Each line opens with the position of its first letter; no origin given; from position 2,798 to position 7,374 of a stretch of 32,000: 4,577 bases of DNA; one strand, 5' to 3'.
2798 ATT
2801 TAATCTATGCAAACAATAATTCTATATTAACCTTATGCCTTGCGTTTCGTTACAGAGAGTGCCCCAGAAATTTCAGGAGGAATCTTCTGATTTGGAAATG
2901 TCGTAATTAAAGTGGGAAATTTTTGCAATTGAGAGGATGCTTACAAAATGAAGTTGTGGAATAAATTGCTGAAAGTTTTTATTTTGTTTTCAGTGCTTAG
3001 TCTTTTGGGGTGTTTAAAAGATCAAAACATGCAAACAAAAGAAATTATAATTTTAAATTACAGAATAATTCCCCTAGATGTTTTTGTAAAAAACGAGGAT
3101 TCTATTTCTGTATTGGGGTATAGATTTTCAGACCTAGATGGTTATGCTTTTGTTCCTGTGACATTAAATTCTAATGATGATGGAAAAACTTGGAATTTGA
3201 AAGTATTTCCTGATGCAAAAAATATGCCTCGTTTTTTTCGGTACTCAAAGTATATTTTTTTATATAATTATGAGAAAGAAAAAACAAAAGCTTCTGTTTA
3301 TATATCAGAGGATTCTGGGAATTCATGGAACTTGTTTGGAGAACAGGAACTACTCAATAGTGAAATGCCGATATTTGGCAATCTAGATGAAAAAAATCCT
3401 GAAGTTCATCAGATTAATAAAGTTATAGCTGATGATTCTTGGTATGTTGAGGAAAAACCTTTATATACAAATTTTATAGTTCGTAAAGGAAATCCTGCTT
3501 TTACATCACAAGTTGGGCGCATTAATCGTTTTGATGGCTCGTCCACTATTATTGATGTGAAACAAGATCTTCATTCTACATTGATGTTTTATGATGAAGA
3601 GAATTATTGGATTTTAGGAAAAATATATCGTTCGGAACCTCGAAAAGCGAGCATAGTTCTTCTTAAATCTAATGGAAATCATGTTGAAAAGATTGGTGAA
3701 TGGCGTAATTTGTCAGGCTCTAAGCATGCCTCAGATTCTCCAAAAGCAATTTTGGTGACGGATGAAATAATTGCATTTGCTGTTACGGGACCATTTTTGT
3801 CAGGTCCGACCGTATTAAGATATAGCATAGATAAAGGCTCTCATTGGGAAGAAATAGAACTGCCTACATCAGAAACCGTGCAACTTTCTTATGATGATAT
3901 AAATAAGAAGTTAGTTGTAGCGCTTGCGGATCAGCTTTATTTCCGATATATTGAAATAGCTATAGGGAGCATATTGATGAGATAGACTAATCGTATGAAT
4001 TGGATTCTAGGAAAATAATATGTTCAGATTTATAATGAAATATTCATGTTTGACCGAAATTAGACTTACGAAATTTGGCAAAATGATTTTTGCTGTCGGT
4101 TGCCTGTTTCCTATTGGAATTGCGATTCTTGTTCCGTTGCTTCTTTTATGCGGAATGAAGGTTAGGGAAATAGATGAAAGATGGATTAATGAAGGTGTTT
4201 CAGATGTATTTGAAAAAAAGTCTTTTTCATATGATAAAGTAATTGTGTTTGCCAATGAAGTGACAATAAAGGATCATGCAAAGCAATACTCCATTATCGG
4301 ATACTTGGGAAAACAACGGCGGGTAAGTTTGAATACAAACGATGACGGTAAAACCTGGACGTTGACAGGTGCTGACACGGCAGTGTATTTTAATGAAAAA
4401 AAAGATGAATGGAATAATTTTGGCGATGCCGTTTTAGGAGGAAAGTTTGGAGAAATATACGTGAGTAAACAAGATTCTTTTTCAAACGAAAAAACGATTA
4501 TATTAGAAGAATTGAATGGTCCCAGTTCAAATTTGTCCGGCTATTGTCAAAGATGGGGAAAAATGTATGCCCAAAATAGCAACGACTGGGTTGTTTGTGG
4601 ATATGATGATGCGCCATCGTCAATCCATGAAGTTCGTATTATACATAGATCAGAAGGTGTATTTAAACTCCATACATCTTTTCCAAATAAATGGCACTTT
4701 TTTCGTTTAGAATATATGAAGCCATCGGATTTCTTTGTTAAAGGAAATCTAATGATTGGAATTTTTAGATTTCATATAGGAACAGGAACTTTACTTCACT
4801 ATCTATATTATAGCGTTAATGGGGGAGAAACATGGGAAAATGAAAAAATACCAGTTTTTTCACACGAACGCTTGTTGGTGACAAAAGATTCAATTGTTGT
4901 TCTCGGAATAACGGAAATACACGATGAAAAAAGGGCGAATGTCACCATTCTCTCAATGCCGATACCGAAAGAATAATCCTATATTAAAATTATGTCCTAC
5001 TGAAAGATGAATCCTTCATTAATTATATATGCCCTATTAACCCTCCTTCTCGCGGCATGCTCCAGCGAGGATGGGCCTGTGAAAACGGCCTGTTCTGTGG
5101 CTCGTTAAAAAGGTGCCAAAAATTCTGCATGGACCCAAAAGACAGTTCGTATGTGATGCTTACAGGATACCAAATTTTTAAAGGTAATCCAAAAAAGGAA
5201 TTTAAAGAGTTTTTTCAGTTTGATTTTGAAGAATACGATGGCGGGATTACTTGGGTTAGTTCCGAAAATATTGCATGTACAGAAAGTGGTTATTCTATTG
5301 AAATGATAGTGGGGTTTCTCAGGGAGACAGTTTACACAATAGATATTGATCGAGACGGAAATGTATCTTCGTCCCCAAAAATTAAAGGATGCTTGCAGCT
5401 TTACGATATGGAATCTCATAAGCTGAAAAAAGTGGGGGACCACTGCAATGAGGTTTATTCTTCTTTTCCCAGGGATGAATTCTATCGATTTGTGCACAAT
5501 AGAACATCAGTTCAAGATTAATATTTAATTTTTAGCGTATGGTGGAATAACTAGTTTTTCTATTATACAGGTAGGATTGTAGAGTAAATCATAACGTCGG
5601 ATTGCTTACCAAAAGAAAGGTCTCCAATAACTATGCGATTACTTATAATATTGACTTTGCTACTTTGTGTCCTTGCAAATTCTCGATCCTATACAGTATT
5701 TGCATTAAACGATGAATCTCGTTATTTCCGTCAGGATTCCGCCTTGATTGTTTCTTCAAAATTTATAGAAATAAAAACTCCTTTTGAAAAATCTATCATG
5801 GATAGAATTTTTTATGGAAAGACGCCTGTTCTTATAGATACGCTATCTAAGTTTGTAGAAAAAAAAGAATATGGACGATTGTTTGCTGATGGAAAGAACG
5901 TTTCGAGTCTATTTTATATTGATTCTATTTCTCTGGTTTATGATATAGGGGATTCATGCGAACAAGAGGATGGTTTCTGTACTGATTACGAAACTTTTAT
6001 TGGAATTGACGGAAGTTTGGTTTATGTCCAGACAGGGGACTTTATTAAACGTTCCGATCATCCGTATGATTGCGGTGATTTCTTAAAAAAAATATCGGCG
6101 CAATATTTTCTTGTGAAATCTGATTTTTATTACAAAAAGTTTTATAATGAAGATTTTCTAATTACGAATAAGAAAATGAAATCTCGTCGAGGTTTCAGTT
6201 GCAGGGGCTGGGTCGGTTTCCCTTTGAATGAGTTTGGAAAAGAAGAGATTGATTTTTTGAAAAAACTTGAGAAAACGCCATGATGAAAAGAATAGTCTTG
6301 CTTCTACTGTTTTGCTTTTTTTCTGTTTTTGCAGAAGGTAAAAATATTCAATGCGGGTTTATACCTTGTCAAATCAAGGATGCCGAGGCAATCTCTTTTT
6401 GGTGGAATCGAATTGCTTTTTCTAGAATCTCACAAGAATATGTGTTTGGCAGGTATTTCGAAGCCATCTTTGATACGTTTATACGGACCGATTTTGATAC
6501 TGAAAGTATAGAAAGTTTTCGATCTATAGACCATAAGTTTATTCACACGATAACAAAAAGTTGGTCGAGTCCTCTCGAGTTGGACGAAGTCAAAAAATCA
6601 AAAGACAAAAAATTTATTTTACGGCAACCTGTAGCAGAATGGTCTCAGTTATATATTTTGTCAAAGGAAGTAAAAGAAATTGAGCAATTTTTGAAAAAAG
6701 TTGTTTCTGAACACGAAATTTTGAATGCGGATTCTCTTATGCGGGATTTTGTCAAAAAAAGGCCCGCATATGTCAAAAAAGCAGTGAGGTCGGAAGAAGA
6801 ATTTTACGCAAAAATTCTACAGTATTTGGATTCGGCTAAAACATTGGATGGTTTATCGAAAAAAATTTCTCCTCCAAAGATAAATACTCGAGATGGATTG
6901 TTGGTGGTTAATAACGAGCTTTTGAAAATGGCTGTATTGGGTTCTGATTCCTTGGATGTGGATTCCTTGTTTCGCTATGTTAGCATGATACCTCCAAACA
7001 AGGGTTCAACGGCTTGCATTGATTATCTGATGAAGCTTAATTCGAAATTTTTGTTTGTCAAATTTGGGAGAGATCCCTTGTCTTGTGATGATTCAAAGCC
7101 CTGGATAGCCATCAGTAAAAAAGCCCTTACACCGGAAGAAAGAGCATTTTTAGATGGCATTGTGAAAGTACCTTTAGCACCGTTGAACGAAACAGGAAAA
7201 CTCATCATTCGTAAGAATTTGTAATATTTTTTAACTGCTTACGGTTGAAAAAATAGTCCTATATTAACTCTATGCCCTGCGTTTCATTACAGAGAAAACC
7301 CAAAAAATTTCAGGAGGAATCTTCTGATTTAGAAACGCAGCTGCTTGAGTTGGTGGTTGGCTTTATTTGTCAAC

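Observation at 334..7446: AT-rich, mobility-gene-free island of about 9 exported or membrane proteins with no recognisable function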

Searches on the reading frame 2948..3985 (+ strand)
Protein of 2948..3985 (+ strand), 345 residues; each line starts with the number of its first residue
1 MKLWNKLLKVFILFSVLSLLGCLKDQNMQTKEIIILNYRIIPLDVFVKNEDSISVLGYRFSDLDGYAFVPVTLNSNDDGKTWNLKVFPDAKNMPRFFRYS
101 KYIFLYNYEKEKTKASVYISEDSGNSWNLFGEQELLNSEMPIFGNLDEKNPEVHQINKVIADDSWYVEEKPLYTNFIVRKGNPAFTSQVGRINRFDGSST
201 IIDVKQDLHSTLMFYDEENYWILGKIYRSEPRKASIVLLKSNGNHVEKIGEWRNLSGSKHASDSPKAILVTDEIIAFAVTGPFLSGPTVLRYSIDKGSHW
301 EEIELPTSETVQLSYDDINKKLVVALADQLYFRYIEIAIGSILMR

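Call 3: search_protein_families(library=pfam, proteins=[window:2948-3985:+], max_evalue=1)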
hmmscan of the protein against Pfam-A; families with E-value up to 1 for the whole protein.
window:2948-3985:+ (345 aa): 4 families
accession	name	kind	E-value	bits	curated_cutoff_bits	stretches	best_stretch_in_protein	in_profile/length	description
PF15902.12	Sortilin-Vps10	-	8.6e-06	25.2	33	2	75-130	6-60/446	Sortilin, neurotensin receptor 3,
PF13088.12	BNR_2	-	0.0017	18.2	31.4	1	71-128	187-249/277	BNR repeat-like domain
PF21471.3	Reelin_subrepeat-B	-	0.016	15.4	27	0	288-316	60-81/127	Reelin subrepeat B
PF02012.26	BNR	-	0.093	13.2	27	0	75-83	3-11/12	BNR/Asp-box repeat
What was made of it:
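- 2948..3985 (+): g5: a 345-aa Asp-box lipoprotein (ACX76308), probably a beta-propeller. Predicted immunity protein for toxin-tip family A. PF15902 scores 25 bits against a cutoff of 33 (call 3).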

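Call 16: search_protein_families(library=ncbifam, proteins=[window:2948-3985:+], max_evalue=0.1)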
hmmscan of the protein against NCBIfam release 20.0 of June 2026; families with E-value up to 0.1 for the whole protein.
window:2948-3985:+ (345 aa): 2 families
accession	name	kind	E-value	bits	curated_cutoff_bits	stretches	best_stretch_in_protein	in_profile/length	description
NF045728.1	glycosyl_F510_1955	equivalog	0.0049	16.2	175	0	74-132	76-132/246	F510_1955 family glycosylhydrolase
NF053688.1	BamI_Bacteroidota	equivalog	0.02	14.2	370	0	76-132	191-398/452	BamI family beta-barrel-assembly machinery protein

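Call 17: search_protein_families(library=padloc, proteins=[window:2948-3985:+], max_evalue=0.1)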
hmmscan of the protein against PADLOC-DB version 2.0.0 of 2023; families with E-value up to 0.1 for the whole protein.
window:2948-3985:+ (345 aa): 0 families

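Call 18: search_protein_families(library=phrogs, proteins=[window:2948-3985:+], max_evalue=0.1)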
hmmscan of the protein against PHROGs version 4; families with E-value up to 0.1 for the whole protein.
window:2948-3985:+ (345 aa): 0 families

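Call 45: find_homologous_proteins(query=window:2948-3985:+, max_evalue=0.001)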
Query window:2948-3985:+ (345 aa): 8 proteins with E <= 0.001 among 1849 candidates.
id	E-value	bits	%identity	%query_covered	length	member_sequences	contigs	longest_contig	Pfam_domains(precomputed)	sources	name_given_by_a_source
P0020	6.5e-226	767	99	100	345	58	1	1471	PF15902.13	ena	-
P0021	8.7e-203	691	90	99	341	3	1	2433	PF15902.13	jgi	-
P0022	2.1e-200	683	88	99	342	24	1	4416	-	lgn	-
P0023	1.8e-198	677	86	98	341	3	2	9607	PF15902.13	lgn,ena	-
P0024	2.1e-198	676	87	99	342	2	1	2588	PF15902.13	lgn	-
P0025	4.7e-197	672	87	97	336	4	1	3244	-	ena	-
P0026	5.9e-195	665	86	97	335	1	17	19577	PF15902.13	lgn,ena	-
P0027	1.9e-124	433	58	98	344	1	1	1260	-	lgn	-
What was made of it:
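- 2948..3985 (+): The family is narrow, with 8 clusters (call 45).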

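Call 48: find_encoding_contigs(protein=P0026, flank=9000, max_places=5)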
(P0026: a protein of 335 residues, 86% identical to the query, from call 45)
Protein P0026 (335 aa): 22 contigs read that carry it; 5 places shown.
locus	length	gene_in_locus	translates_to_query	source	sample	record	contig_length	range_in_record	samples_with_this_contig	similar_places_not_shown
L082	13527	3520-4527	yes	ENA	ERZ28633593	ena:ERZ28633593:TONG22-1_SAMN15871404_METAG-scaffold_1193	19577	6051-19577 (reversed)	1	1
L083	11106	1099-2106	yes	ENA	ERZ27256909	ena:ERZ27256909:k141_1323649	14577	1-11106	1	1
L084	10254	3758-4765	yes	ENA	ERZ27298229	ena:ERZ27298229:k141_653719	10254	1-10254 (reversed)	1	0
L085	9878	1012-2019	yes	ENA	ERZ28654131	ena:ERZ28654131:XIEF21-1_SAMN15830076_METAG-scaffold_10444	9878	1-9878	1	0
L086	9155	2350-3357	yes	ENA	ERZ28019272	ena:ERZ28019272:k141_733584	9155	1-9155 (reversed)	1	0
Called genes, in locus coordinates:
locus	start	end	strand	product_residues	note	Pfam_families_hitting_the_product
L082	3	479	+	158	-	?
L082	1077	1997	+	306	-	-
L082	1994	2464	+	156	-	-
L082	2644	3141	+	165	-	-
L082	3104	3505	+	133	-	-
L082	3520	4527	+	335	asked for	PF15902:Sortilin-Vps10 (faint)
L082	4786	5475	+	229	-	-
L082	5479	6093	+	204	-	-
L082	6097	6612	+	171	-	-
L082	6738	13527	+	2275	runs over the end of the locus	PF03534:SpvB, PF05593:RHS_repeat (faint), PF13517:FG-GAP_3, PF12256:TcdB_toxin_midN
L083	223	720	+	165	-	-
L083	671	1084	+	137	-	-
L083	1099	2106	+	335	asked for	PF15902:Sortilin-Vps10 (faint)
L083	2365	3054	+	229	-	-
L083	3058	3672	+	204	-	-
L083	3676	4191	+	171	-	-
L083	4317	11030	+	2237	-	PF03534:SpvB, PF05593:RHS_repeat (faint), PF13517:FG-GAP_3, PF12256:TcdB_toxin_midN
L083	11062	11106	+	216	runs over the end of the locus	-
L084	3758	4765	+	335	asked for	PF15902:Sortilin-Vps10 (faint)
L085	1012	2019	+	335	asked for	PF15902:Sortilin-Vps10 (faint)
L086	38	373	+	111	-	PF01527:HTH_Tnp_1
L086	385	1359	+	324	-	PF00665:rve, PF13683:rve_3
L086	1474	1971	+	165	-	-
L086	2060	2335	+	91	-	-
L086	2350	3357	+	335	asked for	PF15902:Sortilin-Vps10 (faint)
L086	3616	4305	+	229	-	-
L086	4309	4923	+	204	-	-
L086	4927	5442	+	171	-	-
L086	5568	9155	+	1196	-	?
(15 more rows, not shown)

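Call 49: find_encoding_contigs(protein=P0023, flank=9000, max_places=3)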
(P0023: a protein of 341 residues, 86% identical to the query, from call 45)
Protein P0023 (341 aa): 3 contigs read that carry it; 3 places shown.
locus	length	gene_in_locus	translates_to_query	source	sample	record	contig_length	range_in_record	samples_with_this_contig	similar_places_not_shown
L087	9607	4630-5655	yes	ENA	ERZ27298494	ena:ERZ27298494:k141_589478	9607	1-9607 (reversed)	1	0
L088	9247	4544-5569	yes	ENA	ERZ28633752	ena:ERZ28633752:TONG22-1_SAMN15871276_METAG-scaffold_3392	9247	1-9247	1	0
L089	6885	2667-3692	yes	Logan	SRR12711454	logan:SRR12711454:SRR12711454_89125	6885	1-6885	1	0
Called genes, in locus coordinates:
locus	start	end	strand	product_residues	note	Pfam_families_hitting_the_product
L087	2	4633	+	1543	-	?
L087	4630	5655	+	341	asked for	PF15902:Sortilin-Vps10 (faint)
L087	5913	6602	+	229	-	-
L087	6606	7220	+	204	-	-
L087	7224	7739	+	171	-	-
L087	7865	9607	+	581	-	?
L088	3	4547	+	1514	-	?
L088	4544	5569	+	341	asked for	PF15902:Sortilin-Vps10 (faint)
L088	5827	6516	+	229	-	-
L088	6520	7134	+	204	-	-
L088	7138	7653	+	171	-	-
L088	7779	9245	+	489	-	?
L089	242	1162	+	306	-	-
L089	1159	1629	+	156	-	-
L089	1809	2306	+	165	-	-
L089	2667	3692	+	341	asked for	PF15902:Sortilin-Vps10 (faint)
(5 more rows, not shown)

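Call 54: search_protein_families(library=pfam, proteins=[L087:3800-4630:+, L083:2365-3051:+, L083:3058-3669:+], max_evalue=0.01)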
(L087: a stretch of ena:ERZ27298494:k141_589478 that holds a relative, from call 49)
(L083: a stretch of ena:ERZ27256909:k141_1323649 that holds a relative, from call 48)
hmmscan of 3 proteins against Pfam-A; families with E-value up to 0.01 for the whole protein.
L087:3800-4630:+ (277 aa): 0 families

L083:2365-3051:+ (229 aa): 0 families

L083:3058-3669:+ (204 aa): 1 family
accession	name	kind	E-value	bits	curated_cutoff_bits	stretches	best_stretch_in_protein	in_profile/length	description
PF18632.6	DUF5630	-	0.0071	16.2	25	1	46-168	51-175/218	Family of unknown function (DUF5630)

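Call 77: predict_structure(alignment_id=A4)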
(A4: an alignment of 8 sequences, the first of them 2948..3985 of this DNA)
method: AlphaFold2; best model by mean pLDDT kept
length: 345 residues; sequences in the alignment: 8
mean_pLDDT: 51.1   pTM: 0.50
mean pLDDT of the five models: 51.1, 47.9, 46.7, 40.3, 37.5
residues with pLDDT >= 90: 10; 70-90: 81; 50-70: 59; < 50: 195
segments of 3 or more residues with pLDDT < 50: 13-120, 122-127, 129-186, 192-199, 257-261, 329-332, 341-345
pLDDT, mean of each block of 10 residues (from residue 1): 59 44 33 27 30 32 31 36 25 32 40 44 47 38 28 26 31 25 43 45 66 73 73 77 84 62 72 85 65 88 77 76 64 68 38
secondary structure, 60 per line:
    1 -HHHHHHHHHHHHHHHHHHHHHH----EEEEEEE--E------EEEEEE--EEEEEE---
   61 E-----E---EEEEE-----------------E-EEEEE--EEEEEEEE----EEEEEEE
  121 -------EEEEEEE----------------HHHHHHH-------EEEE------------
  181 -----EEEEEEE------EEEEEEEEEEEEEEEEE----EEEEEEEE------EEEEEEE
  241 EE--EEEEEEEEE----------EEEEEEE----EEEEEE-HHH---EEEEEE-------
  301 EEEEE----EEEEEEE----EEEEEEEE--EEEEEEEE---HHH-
elements in order: H2-23 E28-34 E44-49 E52-57 E71-75 E95-99 E102-109 E114-120 E128-134 H151-157 E165-168 E186-192 E199-215 E220-227 E234-242 E245-253 E264-270 E275-280 E288-293 E301-305 E310-316 E321-328 E331-338
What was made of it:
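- Tried and rejected: The model is low confidence (call 77).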

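Call 79: fold_search(model_id=the predicted structure, library=pdb)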
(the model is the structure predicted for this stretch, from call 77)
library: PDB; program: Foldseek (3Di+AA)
matches with E <= 10: 1158; with E <= 0.001: 71
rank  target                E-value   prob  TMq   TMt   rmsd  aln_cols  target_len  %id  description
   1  9kzc_B                4.9e-06  1.00  0.35  0.36  17.8       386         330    8  Cryo-EM structure of the LGI1 LRR-LGI1 EPTP-ADAM22 ECD complex (released 2025-06-25)
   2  6fg9_A                5.2e-06  1.00  0.24  0.12  18.4       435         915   12  Mouse SORCS2 ectodomain (sortilin related VPS10 domain containing receptor 2) (released 2018-08-01)
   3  5y2z_B                1.3e-05  1.00  0.33  0.35  18.1       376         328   10  Crystal structure of human LGI1 EPTP-ADAM22 complex (released 2018-05-02)
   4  4n7e_A                1.4e-05  1.00  0.23  0.14  18.3       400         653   12  Crystal structure of the Vps10p domain of human sortilin/NTS3 in complex with AF38469 (released 2014-01-22)
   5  3h6j                  1.8e-05  1.00  0.32  0.26  14.7       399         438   10  Crystal structure of a putative neuraminidase from Pseudomonas aeruginosa (released 2009-05-12)
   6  5y31_B                2.3e-05  1.00  0.34  0.25  18.0       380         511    9  Crystal structure of human LGI1-ADAM22 complex (released 2018-05-02)
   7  9r18_A                2.6e-05  0.99  0.18  0.12  18.8       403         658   11  Structure of Sortilin ECD in complex with TNFa-targeting SORTAC (released 2026-04-08)
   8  5tik_B                3.2e-05  1.00  0.29  0.31  16.3       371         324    8  Structural basis for inhibition of erythrocyte invasion by antibodies to Plasmodium falciparum protein CyRPA (released 2017-03-01)
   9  8hq2_D                3.5e-05  1.00  0.34  0.24  17.7       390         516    9  Crystal structure of human ADAM22 in complex with human LGI1 mutant (released 2023-12-13)
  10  6fg9_B                3.5e-05  1.00  0.28  0.13  17.1       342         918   12  Mouse SORCS2 ectodomain (sortilin related VPS10 domain containing receptor 2) (released 2018-08-01)
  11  5y2z_H                3.9e-05  1.00  0.34  0.35  17.7       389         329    8  Crystal structure of human LGI1 EPTP-ADAM22 complex (released 2018-05-02)
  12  2w38                  4.1e-05  1.00  0.35  0.29  14.0       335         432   12  Crystal structure of the pseudaminidase from Pseudomonas aeruginosa (released 2008-12-23)
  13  8hpy_D                4.7e-05  1.00  0.32  0.24  16.8       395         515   10  Crystal structure of human LGI1-ADAM22 complex (released 2023-12-13)
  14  5tik_D                4.9e-05  1.00  0.30  0.31  15.7       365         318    8  Structural basis for inhibition of erythrocyte invasion by antibodies to Plasmodium falciparum protein CyRPA (released 2017-03-01)
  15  4h5i_A                5.4e-05  1.00  0.34  0.34  15.3       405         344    8  Crystal Structure of the Guanine Nucleotide Exchange Factor Sec12 (P1 form) (released 2012-11-07)
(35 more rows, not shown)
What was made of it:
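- On BNR/Asp-box beta-propeller (sialidase / sortilin-Vps10 type), for g5 and g6: The g5 model has pLDDT 51, but all top Foldseek hits are propellers, with E about 5e-6 and TM 0.2-0.37 (calls 77, 79).
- All products are exported. g5 and g6 have Asp-boxes and a sialidase/sortilin-like propeller signal (calls 3, 79).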

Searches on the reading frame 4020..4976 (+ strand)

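Call 3: search_protein_families(library=pfam, proteins=[window:4020-4976:+], max_evalue=1)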
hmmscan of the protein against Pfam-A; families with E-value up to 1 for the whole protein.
window:4020-4976:+ (318 aa): 2 families
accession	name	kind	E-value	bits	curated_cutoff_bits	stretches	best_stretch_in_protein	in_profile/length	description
PF02012.26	BNR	-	0.00094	19.3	27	1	263-273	1-11/12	BNR/Asp-box repeat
PF07607.17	DUF1570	-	0.21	12.4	22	1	44-85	17-62/129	Protein of unknown function (DUF1570)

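Call 16: search_protein_families(library=ncbifam, proteins=[window:4020-4976:+], max_evalue=0.1)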
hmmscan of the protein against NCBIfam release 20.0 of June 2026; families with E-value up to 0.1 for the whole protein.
window:4020-4976:+ (318 aa): 0 families

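Call 17: search_protein_families(library=padloc, proteins=[window:4020-4976:+], max_evalue=0.1)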
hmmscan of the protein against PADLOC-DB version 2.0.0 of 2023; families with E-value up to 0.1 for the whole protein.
window:4020-4976:+ (318 aa): 0 families

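Call 18: search_protein_families(library=phrogs, proteins=[window:4020-4976:+], max_evalue=0.1)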
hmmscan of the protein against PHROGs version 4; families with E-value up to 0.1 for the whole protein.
window:4020-4976:+ (318 aa): 0 families

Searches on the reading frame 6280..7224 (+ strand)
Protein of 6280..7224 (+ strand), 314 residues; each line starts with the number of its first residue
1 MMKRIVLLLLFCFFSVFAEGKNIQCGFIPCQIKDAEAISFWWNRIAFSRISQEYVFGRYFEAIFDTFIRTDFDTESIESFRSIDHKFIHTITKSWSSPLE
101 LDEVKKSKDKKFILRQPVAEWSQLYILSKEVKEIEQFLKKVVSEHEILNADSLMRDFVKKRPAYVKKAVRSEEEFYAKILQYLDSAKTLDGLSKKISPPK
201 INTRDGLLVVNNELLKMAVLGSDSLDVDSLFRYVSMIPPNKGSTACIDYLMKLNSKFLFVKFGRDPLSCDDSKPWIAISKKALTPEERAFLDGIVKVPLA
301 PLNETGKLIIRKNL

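Call 3: search_protein_families(library=pfam, proteins=[window:6280-7224:+], max_evalue=1)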
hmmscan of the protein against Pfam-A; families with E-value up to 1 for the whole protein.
window:6280-7224:+ (314 aa): 1 family
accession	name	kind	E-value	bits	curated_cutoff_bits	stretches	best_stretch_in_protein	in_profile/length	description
PF11838.14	ERAP1_C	-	0.15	11.9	38.2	1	38-110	235-299/318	ERAP1-like C-terminal domain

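Call 16: search_protein_families(library=ncbifam, proteins=[window:6280-7224:+], max_evalue=0.1)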
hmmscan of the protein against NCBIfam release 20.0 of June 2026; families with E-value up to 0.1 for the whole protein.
window:6280-7224:+ (314 aa): 0 families

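Call 17: search_protein_families(library=padloc, proteins=[window:6280-7224:+], max_evalue=0.1)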
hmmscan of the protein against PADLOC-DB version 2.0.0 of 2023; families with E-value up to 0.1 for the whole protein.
window:6280-7224:+ (314 aa): 0 families

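Call 18: search_protein_families(library=phrogs, proteins=[window:6280-7224:+], max_evalue=0.1)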
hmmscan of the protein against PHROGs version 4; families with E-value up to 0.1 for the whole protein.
window:6280-7224:+ (314 aa): 1 family
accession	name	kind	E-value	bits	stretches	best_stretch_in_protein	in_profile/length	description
phrog_11674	-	unknown function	0.029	15.3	1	131-185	68-122/125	-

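Call 56: find_homologous_proteins(query=window:6280-7224:+, max_evalue=0.001)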
Query window:6280-7224:+ (314 aa): 12 proteins with E <= 0.001 among 1513 candidates.
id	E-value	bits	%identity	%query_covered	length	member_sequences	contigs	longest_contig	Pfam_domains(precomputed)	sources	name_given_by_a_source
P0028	7.9e-196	668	95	100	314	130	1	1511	-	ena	-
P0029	5.2e-180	616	88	100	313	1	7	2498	-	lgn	-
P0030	5.4e-180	616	88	100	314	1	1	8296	-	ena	-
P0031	6.0e-180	615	87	100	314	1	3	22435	-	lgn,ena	-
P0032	2.2e-179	614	87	100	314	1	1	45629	-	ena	-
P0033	3.1e-179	613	87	100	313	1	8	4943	-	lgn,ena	-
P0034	5.2e-177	606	87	100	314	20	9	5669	-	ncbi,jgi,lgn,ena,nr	ncbi:MAG TPA: hypothetical protein VJ861_02080 [Treponemataceae bacterium]|jgi:hypothetical protein|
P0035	1.2e-173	595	84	100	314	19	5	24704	-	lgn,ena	-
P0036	4.4e-172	590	86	100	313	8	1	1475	-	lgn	-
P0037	3.4e-170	583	85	100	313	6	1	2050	-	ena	-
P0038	8.2e-109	382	94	61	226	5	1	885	-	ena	-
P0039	5.1e-98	346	89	58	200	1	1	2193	-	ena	-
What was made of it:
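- The families are very narrow (calls 45, 56), which is unlike general adhesins.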
